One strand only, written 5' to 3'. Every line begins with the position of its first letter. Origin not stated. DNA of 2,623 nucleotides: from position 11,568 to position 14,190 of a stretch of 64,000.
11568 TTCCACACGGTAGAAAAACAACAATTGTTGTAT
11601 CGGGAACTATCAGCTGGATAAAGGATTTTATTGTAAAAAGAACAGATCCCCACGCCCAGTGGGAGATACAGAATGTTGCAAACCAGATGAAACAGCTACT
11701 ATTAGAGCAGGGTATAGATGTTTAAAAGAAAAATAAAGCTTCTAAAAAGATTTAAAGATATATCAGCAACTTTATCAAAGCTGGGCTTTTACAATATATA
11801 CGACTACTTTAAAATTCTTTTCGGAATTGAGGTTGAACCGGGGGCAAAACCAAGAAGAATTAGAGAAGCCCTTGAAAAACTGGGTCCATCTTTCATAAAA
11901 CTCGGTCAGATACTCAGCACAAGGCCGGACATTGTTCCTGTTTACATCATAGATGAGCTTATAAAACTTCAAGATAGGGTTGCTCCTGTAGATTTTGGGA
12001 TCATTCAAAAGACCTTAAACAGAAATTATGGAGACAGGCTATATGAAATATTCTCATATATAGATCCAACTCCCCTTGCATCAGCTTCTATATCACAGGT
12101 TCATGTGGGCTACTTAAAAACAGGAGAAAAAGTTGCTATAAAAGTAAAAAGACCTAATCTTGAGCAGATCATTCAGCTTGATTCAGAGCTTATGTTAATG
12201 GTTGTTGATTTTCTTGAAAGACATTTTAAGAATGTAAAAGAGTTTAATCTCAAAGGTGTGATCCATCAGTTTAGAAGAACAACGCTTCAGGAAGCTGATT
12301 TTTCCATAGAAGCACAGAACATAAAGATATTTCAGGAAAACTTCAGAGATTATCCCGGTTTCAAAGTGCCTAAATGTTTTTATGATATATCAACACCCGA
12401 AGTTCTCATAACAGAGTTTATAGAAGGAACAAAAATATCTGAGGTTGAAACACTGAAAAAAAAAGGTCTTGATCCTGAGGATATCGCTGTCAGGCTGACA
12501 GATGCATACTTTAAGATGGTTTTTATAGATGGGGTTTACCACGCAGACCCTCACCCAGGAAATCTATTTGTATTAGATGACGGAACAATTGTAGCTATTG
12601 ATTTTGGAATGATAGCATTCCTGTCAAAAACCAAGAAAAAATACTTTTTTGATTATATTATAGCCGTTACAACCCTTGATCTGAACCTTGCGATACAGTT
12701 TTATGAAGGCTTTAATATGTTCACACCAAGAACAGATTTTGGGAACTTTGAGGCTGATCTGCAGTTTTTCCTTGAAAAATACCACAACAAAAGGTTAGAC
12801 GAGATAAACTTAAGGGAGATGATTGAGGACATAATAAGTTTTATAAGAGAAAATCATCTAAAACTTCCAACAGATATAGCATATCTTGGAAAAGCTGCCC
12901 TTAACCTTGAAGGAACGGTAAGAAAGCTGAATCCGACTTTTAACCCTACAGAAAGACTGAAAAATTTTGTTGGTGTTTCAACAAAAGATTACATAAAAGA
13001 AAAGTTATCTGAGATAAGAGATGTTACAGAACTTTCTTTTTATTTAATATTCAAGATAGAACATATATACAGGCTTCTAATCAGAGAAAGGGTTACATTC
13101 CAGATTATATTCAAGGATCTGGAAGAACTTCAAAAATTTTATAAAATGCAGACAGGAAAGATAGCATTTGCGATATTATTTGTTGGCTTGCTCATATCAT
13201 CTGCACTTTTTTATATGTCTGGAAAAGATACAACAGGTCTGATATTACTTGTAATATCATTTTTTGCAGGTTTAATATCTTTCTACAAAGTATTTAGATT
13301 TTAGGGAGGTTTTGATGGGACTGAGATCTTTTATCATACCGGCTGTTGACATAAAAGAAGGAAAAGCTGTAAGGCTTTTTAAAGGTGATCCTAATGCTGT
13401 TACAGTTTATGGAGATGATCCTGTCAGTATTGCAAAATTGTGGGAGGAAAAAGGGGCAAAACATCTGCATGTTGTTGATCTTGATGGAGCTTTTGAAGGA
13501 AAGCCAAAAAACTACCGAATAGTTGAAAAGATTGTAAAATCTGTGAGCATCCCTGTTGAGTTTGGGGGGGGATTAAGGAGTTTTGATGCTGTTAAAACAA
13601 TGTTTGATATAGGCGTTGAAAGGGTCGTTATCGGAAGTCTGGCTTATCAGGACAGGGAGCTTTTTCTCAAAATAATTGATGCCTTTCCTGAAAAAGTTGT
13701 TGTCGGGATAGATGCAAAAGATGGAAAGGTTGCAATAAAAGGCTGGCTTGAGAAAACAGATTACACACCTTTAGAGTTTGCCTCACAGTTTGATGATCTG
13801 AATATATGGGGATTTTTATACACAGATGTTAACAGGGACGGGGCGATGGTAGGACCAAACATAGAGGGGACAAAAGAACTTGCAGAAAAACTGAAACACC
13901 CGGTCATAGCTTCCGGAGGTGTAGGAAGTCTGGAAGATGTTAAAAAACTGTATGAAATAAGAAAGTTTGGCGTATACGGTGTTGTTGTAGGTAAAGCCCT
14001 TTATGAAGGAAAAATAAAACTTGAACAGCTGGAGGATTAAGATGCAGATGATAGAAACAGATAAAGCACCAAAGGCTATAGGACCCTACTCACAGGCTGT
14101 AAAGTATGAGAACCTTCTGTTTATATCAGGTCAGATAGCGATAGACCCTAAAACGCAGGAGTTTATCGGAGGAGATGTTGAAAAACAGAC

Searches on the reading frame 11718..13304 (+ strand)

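Call 61: search_protein_families(library=pfam, proteins=[window:11718-13304:+], max_evalue=0.0001)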
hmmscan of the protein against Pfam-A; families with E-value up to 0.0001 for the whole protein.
window:11718-13304:+ (528 aa): 1 family
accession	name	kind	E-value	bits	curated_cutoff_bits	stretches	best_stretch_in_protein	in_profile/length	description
PF03109.22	ABC1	-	2.1e-71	240.4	22.9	1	83-324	1-239/244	ABC1 atypical kinase-like domain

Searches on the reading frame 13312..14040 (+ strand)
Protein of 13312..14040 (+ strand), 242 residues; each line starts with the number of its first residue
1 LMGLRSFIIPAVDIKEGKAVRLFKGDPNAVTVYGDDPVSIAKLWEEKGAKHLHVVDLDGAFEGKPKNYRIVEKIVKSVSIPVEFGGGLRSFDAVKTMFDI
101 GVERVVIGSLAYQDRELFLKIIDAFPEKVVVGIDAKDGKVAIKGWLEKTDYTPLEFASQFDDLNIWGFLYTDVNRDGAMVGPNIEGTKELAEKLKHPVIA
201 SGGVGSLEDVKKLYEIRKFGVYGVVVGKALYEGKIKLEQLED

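Call 61: search_protein_families(library=pfam, proteins=[window:13312-14040:+], max_evalue=0.0001)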
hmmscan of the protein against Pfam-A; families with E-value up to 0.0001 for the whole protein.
window:13312-14040:+ (242 aa): 2 families
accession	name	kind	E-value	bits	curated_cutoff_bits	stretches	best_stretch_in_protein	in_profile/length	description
PF00977.27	His_biosynth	-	1.7e-81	273.5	23.6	1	8-235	2-227/228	Histidine biosynthesis protein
PF01207.24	Dus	-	1.9e-07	31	20.4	0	58-120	163-226/311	Dihydrouridine synthase (Dus)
